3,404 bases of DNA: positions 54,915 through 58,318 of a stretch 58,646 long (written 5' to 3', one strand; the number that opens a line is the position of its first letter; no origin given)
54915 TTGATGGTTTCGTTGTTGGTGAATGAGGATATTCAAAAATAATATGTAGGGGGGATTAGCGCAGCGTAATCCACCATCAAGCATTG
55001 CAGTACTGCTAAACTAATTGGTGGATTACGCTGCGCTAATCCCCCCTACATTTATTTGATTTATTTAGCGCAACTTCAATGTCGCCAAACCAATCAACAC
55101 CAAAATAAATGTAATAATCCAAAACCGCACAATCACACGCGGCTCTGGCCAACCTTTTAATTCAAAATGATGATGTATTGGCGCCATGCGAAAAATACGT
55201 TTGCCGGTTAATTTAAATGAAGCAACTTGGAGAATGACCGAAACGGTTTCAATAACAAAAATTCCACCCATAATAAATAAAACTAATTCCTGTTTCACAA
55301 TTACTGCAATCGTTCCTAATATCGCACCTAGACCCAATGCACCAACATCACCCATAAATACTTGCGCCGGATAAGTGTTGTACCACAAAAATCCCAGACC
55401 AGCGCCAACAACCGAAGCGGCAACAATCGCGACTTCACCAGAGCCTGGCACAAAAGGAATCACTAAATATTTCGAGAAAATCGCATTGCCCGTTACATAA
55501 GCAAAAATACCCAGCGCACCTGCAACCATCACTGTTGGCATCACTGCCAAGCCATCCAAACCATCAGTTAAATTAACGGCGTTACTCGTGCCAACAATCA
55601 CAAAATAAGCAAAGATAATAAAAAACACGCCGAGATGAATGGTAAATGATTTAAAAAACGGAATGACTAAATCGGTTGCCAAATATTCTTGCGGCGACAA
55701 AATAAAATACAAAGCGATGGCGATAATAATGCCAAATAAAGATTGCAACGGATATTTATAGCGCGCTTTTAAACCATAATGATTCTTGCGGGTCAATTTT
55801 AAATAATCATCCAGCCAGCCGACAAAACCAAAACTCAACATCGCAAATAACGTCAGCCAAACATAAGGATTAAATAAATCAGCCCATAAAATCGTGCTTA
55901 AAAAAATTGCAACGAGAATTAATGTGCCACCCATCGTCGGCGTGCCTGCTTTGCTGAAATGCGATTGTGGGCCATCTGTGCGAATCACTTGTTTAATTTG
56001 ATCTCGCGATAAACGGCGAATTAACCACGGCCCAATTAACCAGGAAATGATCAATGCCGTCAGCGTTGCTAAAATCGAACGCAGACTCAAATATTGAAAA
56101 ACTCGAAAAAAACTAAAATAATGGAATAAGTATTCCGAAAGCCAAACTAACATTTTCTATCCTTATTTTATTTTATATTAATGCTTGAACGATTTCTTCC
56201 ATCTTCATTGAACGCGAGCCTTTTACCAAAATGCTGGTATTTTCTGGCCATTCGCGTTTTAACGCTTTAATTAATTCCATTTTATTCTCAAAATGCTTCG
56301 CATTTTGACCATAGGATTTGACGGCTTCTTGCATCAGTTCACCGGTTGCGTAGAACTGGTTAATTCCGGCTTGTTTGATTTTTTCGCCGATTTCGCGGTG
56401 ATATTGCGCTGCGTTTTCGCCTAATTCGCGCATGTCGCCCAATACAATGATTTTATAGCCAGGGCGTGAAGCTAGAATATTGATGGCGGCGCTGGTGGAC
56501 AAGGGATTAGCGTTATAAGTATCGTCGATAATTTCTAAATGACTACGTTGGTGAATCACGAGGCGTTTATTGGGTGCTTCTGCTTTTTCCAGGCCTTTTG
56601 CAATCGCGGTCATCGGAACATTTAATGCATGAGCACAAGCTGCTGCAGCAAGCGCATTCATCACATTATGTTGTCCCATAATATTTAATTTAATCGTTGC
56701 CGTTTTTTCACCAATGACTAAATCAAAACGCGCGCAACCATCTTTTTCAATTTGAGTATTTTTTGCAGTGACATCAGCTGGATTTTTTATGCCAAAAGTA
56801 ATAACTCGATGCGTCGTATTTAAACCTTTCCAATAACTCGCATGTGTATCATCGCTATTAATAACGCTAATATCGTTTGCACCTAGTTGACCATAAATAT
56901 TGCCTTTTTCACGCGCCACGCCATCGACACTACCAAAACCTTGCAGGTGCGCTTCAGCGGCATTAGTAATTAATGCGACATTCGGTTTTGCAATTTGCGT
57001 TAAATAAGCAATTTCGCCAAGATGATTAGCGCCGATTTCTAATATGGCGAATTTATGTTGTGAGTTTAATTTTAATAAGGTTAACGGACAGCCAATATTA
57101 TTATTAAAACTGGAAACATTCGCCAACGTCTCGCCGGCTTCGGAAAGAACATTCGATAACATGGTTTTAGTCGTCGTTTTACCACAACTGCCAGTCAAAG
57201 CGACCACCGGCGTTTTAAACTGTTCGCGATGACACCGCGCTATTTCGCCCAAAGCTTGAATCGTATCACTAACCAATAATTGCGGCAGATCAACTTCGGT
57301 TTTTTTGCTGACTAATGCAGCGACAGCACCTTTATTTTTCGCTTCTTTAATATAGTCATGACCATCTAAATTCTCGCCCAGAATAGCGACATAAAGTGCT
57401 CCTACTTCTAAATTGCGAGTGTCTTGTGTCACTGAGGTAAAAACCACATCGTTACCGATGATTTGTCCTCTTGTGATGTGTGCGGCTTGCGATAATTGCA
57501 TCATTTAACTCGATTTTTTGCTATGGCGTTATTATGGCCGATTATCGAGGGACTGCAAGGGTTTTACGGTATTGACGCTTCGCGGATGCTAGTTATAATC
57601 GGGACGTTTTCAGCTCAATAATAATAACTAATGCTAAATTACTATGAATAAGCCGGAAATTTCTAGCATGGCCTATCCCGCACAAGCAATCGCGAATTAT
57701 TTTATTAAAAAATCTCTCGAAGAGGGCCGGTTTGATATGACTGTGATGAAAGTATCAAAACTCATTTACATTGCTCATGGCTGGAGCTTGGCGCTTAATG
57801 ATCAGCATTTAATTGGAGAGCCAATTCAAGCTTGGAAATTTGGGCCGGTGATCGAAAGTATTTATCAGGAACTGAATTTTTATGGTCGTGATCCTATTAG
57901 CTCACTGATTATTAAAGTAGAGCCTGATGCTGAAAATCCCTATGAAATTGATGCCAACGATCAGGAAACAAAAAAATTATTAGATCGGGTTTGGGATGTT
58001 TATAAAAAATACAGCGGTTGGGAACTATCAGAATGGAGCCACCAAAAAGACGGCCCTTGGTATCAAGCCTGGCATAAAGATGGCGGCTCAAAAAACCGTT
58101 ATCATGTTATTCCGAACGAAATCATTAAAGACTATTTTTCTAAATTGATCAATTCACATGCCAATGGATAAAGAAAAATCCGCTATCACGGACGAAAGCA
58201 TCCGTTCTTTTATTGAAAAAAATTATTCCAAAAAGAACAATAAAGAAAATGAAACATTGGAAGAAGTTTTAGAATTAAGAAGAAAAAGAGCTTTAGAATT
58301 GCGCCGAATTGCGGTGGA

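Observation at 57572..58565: Panacea-domain gene overlapping an unclassified two-TM protein: candidate new PanA-PanT toxin-antitoxin or defence pair at the broken end of the dcw cluster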

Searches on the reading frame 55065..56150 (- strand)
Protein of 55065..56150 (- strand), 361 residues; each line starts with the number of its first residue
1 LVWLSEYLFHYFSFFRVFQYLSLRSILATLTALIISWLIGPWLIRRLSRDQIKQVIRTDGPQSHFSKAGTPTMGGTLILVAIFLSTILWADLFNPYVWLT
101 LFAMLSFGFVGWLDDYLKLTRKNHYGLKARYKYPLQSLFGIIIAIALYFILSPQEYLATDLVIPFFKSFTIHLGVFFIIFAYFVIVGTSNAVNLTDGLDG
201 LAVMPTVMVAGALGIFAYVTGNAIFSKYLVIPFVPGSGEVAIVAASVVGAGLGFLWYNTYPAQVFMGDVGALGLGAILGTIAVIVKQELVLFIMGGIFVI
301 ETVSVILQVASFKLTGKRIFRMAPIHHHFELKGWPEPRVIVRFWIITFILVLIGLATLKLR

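Call 58: list_cluster_members(proteins=[window:55065-56150:-, window:56173-57501:-, window:48978-50108:-, window:53425-53961:-, window:57644-58168:+])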
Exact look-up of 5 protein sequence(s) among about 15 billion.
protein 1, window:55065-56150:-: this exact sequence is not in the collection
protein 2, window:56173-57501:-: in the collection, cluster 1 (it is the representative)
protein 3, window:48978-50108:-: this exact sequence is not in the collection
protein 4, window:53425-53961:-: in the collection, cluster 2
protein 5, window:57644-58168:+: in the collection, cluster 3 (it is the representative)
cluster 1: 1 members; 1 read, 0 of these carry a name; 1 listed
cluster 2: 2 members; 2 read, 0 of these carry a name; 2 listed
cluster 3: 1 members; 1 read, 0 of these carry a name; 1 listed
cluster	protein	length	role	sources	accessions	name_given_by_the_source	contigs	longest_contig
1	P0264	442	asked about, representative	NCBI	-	-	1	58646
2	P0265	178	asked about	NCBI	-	-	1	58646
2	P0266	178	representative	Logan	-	-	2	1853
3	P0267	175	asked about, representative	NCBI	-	-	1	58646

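Call 69: find_homologous_proteins(query=window:55065-56150:-, max_evalue=1e-50)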
Query window:55065-56150:- (361 aa): 8000 proteins with E <= 1e-50 among 8000 candidates; the best 120 are listed.
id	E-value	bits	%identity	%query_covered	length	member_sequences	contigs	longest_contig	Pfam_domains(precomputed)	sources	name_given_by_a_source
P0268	8.5e-230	781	100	100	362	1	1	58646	PF00953.27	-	-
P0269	3.0e-167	575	72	100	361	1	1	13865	PF00953.27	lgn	-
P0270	8.2e-167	573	73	100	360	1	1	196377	PF00953.27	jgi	jgi:phospho-N-acetylmuramoyl-pentapeptide-transferase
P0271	6.6e-166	570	72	100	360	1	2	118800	PF00953.27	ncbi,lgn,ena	-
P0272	1.5e-164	566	72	100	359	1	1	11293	PF00953.27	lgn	-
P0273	1.9e-164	566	73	100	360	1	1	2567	PF00953.27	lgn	-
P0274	2.5e-164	565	71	100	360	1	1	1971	PF00953.27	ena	-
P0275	4.6e-164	564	71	100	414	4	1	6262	PF00953.27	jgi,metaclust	metaclust:\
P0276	2.5e-163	562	73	100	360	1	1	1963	PF00953.27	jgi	-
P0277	6.1e-163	561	70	100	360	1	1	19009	PF00953.27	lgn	-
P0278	8.0e-163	560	71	100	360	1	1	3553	PF00953.27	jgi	jgi:phospho-N-acetylmuramoyl-pentapeptide-transferase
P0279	9.3e-163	560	72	100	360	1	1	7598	PF00953.27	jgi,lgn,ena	-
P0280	2.5e-162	559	71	100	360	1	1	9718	PF00953.27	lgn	-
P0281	6.7e-162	557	71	100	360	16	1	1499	PF00953.27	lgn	-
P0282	8.2e-162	557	71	100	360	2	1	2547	PF00953.27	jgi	jgi:phospho-N-acetylmuramoyl-pentapeptide-transferase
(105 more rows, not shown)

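Call 70: find_encoding_contigs(protein=P0270, flank=7000, max_places=1)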
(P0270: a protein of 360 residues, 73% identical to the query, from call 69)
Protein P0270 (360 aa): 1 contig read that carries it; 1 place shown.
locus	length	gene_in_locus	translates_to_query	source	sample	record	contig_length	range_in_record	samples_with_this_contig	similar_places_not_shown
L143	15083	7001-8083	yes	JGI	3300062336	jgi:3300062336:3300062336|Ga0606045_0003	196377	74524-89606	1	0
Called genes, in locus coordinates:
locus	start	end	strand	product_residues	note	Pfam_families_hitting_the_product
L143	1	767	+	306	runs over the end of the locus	PF01795:Methyltransf_5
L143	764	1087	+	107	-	PF04999:FtsL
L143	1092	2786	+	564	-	PF03717:PBP_dimer, PF21922:PBP_dimer_2 (faint), PF00905:Transpeptidase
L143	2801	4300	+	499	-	PF08245:Mur_ligase_M, PF02875:Mur_ligase_C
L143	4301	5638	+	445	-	-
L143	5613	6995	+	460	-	PF01225:Mur_ligase (weak), PF08245:Mur_ligase_M, PF02875:Mur_ligase_C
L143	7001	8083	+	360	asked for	PF00953:Glycos_transf_4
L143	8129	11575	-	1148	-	PF08446:PAS_2, PF01590:GAF, PF00360:PHY, PF00512:HisKA, PF02518:HATPase_c, PF00072:Response_reg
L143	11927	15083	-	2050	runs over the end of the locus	PF00069:Pkinase, PF07714:PK_Tyr_Ser-Thr, PF13191:AAA_16, PF01590:GAF, PF13185:GAF_2, PF00512:HisKA, PF02518:HATPase_c, PF00072:Response_reg, +1 more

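Call 71: find_encoding_contigs(protein=P0271, flank=7000, max_places=1)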
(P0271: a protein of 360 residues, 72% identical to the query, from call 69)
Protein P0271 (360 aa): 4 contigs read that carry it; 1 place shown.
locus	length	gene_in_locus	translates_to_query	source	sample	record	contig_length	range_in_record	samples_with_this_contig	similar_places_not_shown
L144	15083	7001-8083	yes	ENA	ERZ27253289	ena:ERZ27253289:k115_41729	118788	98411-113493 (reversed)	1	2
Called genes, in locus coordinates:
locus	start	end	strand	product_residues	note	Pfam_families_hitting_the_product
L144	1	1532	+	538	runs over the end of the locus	-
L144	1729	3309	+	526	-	PF00324:AA_permease, PF13520:AA_permease_2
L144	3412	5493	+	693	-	PF13606:Ank_3 (faint), PF13857:Ank_5 (faint), PF13637:Ank_4, PF12796:Ank_2, PF00023:Ank (weak), PF13637:Ank_4 (weak)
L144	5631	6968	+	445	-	PF01225:Mur_ligase, PF08245:Mur_ligase_M, PF02875:Mur_ligase_C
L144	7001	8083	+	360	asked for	PF00953:Glycos_transf_4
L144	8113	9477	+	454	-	PF00206:Lyase_1, PF08328:ASL_C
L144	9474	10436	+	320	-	PF05708:Peptidase_C92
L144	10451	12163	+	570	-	PF00390:malic, PF03949:Malic_M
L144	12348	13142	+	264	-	-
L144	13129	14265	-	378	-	PF05222:AlaDh_PNT_N, PF03446:NAD_binding_2 (faint), PF01262:AlaDh_PNT_C, PF01488:Shikimate_DH (weak), PF02826:2-Hacid_dh_C (weak)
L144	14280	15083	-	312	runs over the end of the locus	PF01012:ETF, PF00766:ETF_alpha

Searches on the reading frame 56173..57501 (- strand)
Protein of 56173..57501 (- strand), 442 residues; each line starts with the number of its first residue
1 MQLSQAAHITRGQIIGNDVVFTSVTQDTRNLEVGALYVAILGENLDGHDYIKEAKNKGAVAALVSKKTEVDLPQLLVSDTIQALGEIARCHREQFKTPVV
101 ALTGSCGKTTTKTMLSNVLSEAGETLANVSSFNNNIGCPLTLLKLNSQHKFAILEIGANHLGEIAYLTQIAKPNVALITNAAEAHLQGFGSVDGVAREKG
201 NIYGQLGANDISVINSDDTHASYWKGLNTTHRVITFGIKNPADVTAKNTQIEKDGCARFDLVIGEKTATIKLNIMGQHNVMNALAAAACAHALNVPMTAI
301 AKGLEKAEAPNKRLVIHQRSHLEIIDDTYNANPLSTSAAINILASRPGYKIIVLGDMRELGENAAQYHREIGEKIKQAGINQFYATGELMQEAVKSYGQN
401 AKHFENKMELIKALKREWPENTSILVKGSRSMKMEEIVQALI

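Call 59: find_encoding_contigs(protein=window:56173-57501:-, flank=8000, max_places=5)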
Protein window:56173-57501:- (442 aa): no gene with exactly this product is on record in the collection.
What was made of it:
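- Tried and rejected: The exact MurF sequence is not on any other contig on record (call 59), and no cluster mates at 90% identity exist for window proteins (call 58).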

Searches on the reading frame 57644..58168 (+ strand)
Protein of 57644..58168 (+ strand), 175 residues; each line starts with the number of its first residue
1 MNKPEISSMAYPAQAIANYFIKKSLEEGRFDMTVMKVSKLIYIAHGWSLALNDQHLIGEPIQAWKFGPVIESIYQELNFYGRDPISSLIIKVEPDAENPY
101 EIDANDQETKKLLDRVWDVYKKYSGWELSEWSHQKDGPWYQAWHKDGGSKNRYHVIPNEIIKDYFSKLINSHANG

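Call 3: search_protein_families(library=pfam, proteins=[window:57644-58168:+], max_evalue=1)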
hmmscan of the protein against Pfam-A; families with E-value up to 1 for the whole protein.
window:57644-58168:+ (175 aa): 1 family
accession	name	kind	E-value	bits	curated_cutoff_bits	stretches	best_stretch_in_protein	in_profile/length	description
PF13274.11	SocA_Panacea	-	2.7e-21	77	25.7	1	39-140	3-113/113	Antitoxin SocA-like, Panacea domain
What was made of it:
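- On Panacea / PanA antitoxins (Pfam PF13274): 77 bits against 25.7, E 2.7e-21, profile positions 3-113 of 113 (call 3)
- Checked: Panacea: PF13274 SocA_Panacea, E 2.7e-21, 77 bits against a cutoff of 25.7, covering profile positions 3-113 of 113 (call 3).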

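Call 4: search_protein_families(library=padloc, proteins=[window:57644-58168:+], max_evalue=1)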
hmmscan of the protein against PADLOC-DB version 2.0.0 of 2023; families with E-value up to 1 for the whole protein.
window:57644-58168:+ (175 aa): 0 families

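Call 5: search_protein_families(library=ncbifam, proteins=[window:57644-58168:+], max_evalue=1)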
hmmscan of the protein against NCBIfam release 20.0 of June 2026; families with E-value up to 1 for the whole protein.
window:57644-58168:+ (175 aa): 1 family
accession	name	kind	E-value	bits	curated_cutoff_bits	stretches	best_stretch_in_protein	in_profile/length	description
NF047745.1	SocA_antitoxin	equivalog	3.9e-27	95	190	1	13-167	3-157/176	type VI toxin-antitoxin system SocA family antitoxin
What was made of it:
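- On SocAB type VI TA: NCBIfam NF047745 scores 95 bits against a cutoff of 190 (call 5). The partner has no SocB or other Pfam/NCBIfam match (calls 3, 5)
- Closest known: SocAB type VI TA. Different: The NCBIfam SocA equivalog threshold is not met here (call 5).
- The antitoxin belongs to the SocA/Panacea domain family (call 3) and gives a partial match to the NCBIfam SocA_antitoxin model (95 bits; call 5). The NCBIfam equivalog cutoff (190 bits) is not reached (call 5).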

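Call 6: search_protein_families(library=phrogs, proteins=[window:57644-58168:+], max_evalue=1)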
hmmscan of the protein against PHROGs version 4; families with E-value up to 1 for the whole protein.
window:57644-58168:+ (175 aa): 2 families
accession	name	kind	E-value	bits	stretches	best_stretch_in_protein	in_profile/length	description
phrog_1281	-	unknown function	7.5e-43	147.5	1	8-170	5-155/195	-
phrog_10390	-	unknown function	3.9e-31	109.7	1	11-168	149-294/299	-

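Call 61: search_solved_structures(query=window:57644-58168:+, max_evalue=0.01)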
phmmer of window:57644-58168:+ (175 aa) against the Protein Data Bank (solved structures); distinct sequences matched with E-value up to 0.01: 2.
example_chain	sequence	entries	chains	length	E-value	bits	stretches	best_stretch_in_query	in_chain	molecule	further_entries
7otr_A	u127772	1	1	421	0.00052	23.2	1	124-173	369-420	CCA-adding protein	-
6ibp_A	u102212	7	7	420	0.00061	23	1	124-172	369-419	CCA-adding enzyme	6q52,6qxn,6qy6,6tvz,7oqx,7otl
